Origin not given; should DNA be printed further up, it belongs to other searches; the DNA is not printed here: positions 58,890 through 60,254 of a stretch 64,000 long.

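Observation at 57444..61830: Uncharacterised five-gene oxygenase/decarboxylase island with no regulator, transporter or known pathway match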

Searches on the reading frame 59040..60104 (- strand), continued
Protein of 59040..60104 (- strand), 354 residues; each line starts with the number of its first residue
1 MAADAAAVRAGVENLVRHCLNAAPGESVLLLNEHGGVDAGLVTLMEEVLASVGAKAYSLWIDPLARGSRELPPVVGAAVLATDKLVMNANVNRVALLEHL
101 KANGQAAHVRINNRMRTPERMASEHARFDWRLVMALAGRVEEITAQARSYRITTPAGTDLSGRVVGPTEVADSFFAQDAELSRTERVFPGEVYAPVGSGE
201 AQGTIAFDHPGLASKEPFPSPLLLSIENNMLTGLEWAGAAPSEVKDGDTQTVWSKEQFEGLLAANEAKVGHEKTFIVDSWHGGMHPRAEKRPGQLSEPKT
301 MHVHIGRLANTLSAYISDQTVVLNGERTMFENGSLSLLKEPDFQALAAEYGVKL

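Call 64: search_protein_families(library=ncbifam, proteins=[L025:7787-8893:+, L025:8903-9994:+, L025:11065-12033:+, L025:3582-4694:+, L025:14335-16236:-, L025:13546-14325:-, L025:16248-17330:-, L025:4697-6319:+], max_evalue=0.0001)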
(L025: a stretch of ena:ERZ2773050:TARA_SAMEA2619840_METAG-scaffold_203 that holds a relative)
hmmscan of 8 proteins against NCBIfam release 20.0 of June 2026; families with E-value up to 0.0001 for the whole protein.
L025:7787-8893:+ (368 aa): 0 families

L025:8903-9994:+ (363 aa): 0 families

L025:11065-12033:+ (322 aa): 0 families

L025:3582-4694:+ (370 aa): 12 families
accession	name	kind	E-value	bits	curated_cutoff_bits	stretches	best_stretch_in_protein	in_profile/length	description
NF006379.0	PRK08618.1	equivalog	7.1e-34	117.6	417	1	1-253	1-243/326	ornithine cyclodeaminase family protein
TIGR02371.1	ala_DH_arch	equivalog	2e-33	115.9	409.15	1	101-254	86-244/325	alanine dehydrogenase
NF004793.0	PRK06141.1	equivalog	6.2e-31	107.5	322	1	95-251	78-238/314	bifunctional Delta(1)-pyrroline-2-carboxylate/Delta(1)-piperideine-2-carboxylate reductase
NF006141.0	PRK08291.1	equivalog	1.4e-28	99.8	408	1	99-260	87-255/330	cyclodeaminase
TIGR02992.1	ectoine_eutC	equivalog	8e-27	94.2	471.65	1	3-264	3-256/326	ectoine utilization protein EutC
TIGR03944.1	dehyd_SbnB_fam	equivalog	2.5e-20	72.8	326.9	1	102-251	90-243/327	2,3-diaminopropionate biosynthesis protein SbnB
NF004848.0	PRK06199.1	subfamily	8.6e-20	71.1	362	1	104-359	116-370/379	tyramine oxidase subunit B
NF005011.0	PRK06407.1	subfamily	9.1e-20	71.1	337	1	103-255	79-236/302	ornithine cyclodeaminase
NF045643.1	ImmsucRedBhcD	equivalog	1.3e-19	70.7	500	1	1-252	1-240/321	iminosuccinate reductase BhcD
NF005296.0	PRK06823.1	equivalog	2.9e-18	65.9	438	1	101-262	85-252/315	ornithine cyclodeaminase family protein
NF005762.1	PRK07589.1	equivalog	6.1e-15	55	350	1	65-254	51-246/334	ornithine cyclodeaminase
NF005603.0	PRK07340.1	equivalog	1.8e-08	34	266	1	101-226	85-208/307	delta(1)-pyrroline-2-carboxylate reductase family protein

L025:14335-16236:- (633 aa): 97 families (the best 25 are shown)
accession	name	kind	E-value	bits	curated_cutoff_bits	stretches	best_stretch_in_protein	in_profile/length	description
NF001208.0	PRK00174.1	subfamily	7.4e-208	692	657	1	10-623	31-644/649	acetate--CoA ligase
TIGR02188.1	Ac_CoA_lig_AcsA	equivalog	2.4e-202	673.6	724.95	1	10-620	9-626/629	acetate--CoA ligase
NF007815.0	PRK10524.1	equivalog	5.3e-165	550.5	955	1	12-623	8-626/629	propionate--CoA ligase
TIGR02316.1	propion_prpE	equivalog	9.6e-153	510.1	827.4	1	13-625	8-627/628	propionate--CoA ligase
NF003313.0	PRK04319.1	equivalog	2.3e-135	452.1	729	1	46-613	34-574/574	acetate--CoA ligase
NF002937.0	PRK03584.1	subfamily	9.9e-87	291.6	639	1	43-606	76-631/657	acetoacetate--CoA ligase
NF047394.1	AcylCoAsynMbcS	equivalog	6.5e-74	249.4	850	1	72-598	26-518/525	acyl-CoA synthetase MbcS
TIGR01217.1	ac_ac_CoA_syn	equivalog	3.3e-67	227.1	520.9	1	47-600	79-624/652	acetoacetate--CoA ligase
NF004837.0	PRK06187.1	subfamily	3e-57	194.1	476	1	84-599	30-521/531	long-chain-fatty-acid--CoA ligase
NF005714.0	PRK07529.1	subfamily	2.9e-48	164.7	632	1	74-599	50-575/640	acyl-CoA synthetase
NF006182.0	PRK08316.1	subfamily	3.6e-48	164.3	663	1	85-598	34-515/523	fatty acyl-CoA synthetase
TIGR02262.1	benz_CoA_lig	subfamily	2e-44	152.2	375.25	1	56-597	4-506/508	benzoate-CoA ligase family protein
NF006181.0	PRK08314.1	subfamily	2.1e-44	151.7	705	1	86-597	48-551/563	long-chain-fatty-acid--CoA ligase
NF053567.1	HBDA_AROS1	equivalog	5.7e-43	147.1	1000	1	61-597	18-516/523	3-hydroxybenzoate--CoA ligase HbdA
NF009233.0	PRK12583.1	subfamily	9.6e-43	146.4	832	1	84-601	42-551/558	fatty acid CoA ligase family protein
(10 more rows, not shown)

L025:13546-14325:- (259 aa): 223 families (the best 25 are shown)
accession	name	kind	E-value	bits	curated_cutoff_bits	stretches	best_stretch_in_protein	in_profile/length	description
NF005559.1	PRK07231.1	subfamily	2.7e-65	220.3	215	1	2-247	2-248/249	glucose 1-dehydrogenase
NF004198.0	PRK05653.1-3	equivalog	6.8e-57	192.8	296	1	2-246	5-246/248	3-oxoacyl-ACP reductase FabG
NF052558.1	MBtsdlDhBudC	equivalog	4.9e-55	186.8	270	1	3-248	2-243/250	meso-2,3-butanediol dehydrogenase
NF009384.0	PRK12743.1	equivalog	4.6e-54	183.3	264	1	5-251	7-252/258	SDR family oxidoreductase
NF004791.0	PRK06138.1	equivalog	6.5e-54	182.9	312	1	2-248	3-251/252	SDR family oxidoreductase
NF004818.0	PRK06172.1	equivalog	2.3e-52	177.8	336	1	2-248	5-252/253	SDR family oxidoreductase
NF005472.0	PRK07067.1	equivalog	6e-52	176.7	338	1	2-245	4-253/257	L-iditol 2-dehydrogenase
NF005309.0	PRK06841.1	subfamily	9.6e-52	176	286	1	2-245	13-251/255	GolD/DthD family dehydrogenase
NF006070.0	PRK08213.1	subfamily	7.2e-51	173.2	279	1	2-248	10-258/259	gluconate 5-dehydrogenase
NF005446.0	PRK07035.1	equivalog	1.1e-50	172.3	373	1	2-247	9-254/255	SDR family oxidoreductase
NF009466.0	PRK12826.1-2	subfamily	2.1e-49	168.2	222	1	5-246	4-244/248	3-oxoacyl-ACP reductase FabG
NF005853.0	PRK07774.1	equivalog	3.3e-49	167.5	303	1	2-246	4-246/250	SDR family oxidoreductase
TIGR01830.1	3oxo_ACP_reduc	equivalog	7e-49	166.7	297.75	1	7-246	1-238/239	3-oxoacyl-[acyl-carrier-protein] reductase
NF006121.0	PRK08265.1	subfamily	8.6e-49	166.4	294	1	2-253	5-252/263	short chain dehydrogenase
NF009468.0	PRK12826.1-4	equivalog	2e-48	165.3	318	1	2-247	5-248/256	SDR family oxidoreductase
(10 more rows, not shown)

L025:16248-17330:- (360 aa): 0 families

L025:4697-6319:+ (540 aa): 5 families
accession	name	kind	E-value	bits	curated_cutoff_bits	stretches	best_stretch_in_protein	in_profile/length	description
TIGR00976.1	CocE_NonD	subfamily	4.5e-77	260.3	66.3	2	10-158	2-144/550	CocE/NonD family hydrolase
NF003780.0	PRK05371.1-1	subfamily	3.3e-12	45.7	642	1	61-508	132-561/594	Xaa-Pro dipeptidyl-peptidase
NF003781.0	PRK05371.1-2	equivalog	2.2e-08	32.9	881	0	200-507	464-781/805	Xaa-Pro dipeptidyl-peptidase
NF003782.0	PRK05371.1-3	subfamily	2.6e-05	22.8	711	1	61-160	196-308/648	Xaa-Pro dipeptidyl-peptidase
NF047920.1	lactonase_UilS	equivalog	6.5e-05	22.8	400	0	17-136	11-122/285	UilS family quorum-quenching N-acyl-homoserine lactonase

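Call 70: find_encoding_contigs(protein=P0020, flank=10000, max_places=1)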
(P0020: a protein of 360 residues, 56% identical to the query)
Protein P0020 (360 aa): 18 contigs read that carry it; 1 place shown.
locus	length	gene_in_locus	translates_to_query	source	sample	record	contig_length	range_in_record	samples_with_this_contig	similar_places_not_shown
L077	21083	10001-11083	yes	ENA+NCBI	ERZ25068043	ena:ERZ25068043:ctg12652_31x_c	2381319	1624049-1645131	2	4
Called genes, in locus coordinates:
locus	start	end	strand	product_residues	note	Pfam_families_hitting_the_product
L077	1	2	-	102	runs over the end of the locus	-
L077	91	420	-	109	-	-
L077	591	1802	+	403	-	PF01408:GFO_IDH_MocA, PF22725:GFO_IDH_MocA_C3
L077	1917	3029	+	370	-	PF02423:OCD_Mu_crystall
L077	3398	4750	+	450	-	PF04055:Radical_SAM, PF12836:HHH_3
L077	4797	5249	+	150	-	PF13975:gag-asp_proteas (weak)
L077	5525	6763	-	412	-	PF07883:Cupin_2 (weak)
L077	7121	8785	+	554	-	PF04909:Amidohydro_2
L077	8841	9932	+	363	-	PF04909:Amidohydro_2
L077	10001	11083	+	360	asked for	-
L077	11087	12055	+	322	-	-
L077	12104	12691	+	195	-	-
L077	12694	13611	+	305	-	PF09084:NMT1 (faint)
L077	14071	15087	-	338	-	PF03747:ADP_ribosyl_GH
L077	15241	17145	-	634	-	PF16177:ACAS_N, PF00501:AMP-binding, PF13193:AMP-binding_C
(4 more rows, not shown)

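Call 71: find_encoding_contigs(protein=P0054, flank=10000, max_places=1)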
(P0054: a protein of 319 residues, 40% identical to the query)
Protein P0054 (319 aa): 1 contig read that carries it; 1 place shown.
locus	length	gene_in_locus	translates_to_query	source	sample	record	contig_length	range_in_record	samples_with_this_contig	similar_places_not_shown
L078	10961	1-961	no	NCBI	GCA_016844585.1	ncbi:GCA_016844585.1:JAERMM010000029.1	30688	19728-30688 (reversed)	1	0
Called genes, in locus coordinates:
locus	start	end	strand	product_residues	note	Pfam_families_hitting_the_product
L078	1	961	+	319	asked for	PF26233:NicX (faint)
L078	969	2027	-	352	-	PF02423:OCD_Mu_crystall, PF01488:Shikimate_DH (weak)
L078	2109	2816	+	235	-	PF03070:TENA_THI-4, PF14518:Haem_oxygenas_2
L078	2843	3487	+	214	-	PF04199:Cyclase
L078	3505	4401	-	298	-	PF00701:DHDPS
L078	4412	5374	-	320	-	-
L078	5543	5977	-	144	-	-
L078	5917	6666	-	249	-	PF02423:OCD_Mu_crystall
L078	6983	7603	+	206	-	PF00578:AhpC-TSA, PF08534:Redoxin (weak)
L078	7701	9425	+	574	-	PF00496:SBP_bac_5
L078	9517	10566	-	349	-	PF02423:OCD_Mu_crystall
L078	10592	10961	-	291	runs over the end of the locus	PF19301:LigXa_C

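Call 108: search_protein_families(library=pfam, proteins=[L033:4407-6914:-, L033:6936-7925:-, L033:8331-8969:+, L033:10183-11397:+, L033:11418-12431:-, L033:12927-13790:+, L033:13857-14915:+, L033:14915-15586:+, L023:10749-11786:-], max_evalue=0.001)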
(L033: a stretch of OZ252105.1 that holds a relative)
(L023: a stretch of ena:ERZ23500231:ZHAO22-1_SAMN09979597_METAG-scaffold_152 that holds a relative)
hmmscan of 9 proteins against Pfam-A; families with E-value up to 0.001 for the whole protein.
L033:4407-6914:- (835 aa): 1 family
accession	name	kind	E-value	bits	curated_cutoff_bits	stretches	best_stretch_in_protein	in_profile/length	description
PF00082.27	Peptidase_S8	-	6.9e-56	190.1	21.8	1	284-619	4-288/288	Subtilase family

L033:6936-7925:- (329 aa): 4 families
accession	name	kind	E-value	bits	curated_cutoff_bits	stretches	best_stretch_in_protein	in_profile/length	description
PF00004.35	AAA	-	1.9e-28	100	21.2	1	121-244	1-128/131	ATPase family associated with various cellular activities (AAA)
PF01078.27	Mg_chelatase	-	1.3e-05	25.2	20.3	1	101-140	5-44/207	Magnesium chelatase, subunit ChlI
PF13671.12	AAA_33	-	0.00063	20.5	27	0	121-175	2-54/143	AAA domain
PF20720.3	nSTAND3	-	0.00071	19.7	27.2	0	121-225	20-111/155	Novel STAND NTPase 3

L033:8331-8969:+ (212 aa): 1 family
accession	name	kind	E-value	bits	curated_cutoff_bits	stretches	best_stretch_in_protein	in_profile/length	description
PF00857.26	Isochorismatase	-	3.8e-33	115.5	27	1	11-201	1-174/175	Isochorismatase domain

L033:10183-11397:+ (404 aa): 2 families
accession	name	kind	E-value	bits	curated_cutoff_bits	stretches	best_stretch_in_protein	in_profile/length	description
PF00174.25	Oxidored_molyb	-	1.3e-52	178.2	24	1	95-260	1-164/169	Oxidoreductase molybdopterin binding domain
PF03404.22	Mo-co_dimer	-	5.2e-12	46.4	22.7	1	309-390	30-124/138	Mo-co oxidoreductase dimerisation domain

L033:11418-12431:- (337 aa): 3 families
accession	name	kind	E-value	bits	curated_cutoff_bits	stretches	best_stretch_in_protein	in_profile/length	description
PF20434.5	BD-FAE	-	1e-20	74.6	26.8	1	83-285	3-212/215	BD-FAE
PF07859.19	Abhydrolase_3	-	1.4e-18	67.9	25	1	96-308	2-209/210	alpha/beta hydrolase fold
PF00326.27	Peptidase_S9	-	3.7e-05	23.8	22.6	1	160-330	60-210/213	Prolyl oligopeptidase family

L033:12927-13790:+ (287 aa): 0 families

L033:13857-14915:+ (352 aa): 6 families
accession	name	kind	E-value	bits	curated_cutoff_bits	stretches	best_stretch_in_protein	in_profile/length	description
PF01370.27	Epimerase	-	1.5e-27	97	20.9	1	25-224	1-200/240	NAD dependent epimerase/dehydratase family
PF16363.11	GDP_Man_Dehyd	-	1.6e-17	64.4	27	1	26-189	1-177/332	GDP-mannose 4,6 dehydratase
PF01073.25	3Beta_HSD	-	7.2e-13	48.6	22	1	26-201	1-187/280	3-beta hydroxysteroid dehydrogenase/isomerase family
PF02719.21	Polysacc_synt_2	-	8.4e-11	42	20.2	1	25-144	1-133/293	Polysaccharide biosynthesis protein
PF07993.18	NAD_binding_4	-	6e-07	29.3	20.1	1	60-197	55-209/258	Male sterility protein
PF13460.12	NAD_binding_10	-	1.3e-05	25.5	27.2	1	29-152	1-112/184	NAD(P)H-binding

L033:14915-15586:+ (223 aa): 1 family
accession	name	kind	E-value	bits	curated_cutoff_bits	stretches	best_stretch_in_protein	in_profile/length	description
PF07929.16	PRiA4_ORF3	-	6e-50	169.8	26.6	1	37-203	2-171/173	Plasmid pRiA4b ORF-3-like protein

L023:10749-11786:- (345 aa): 0 families
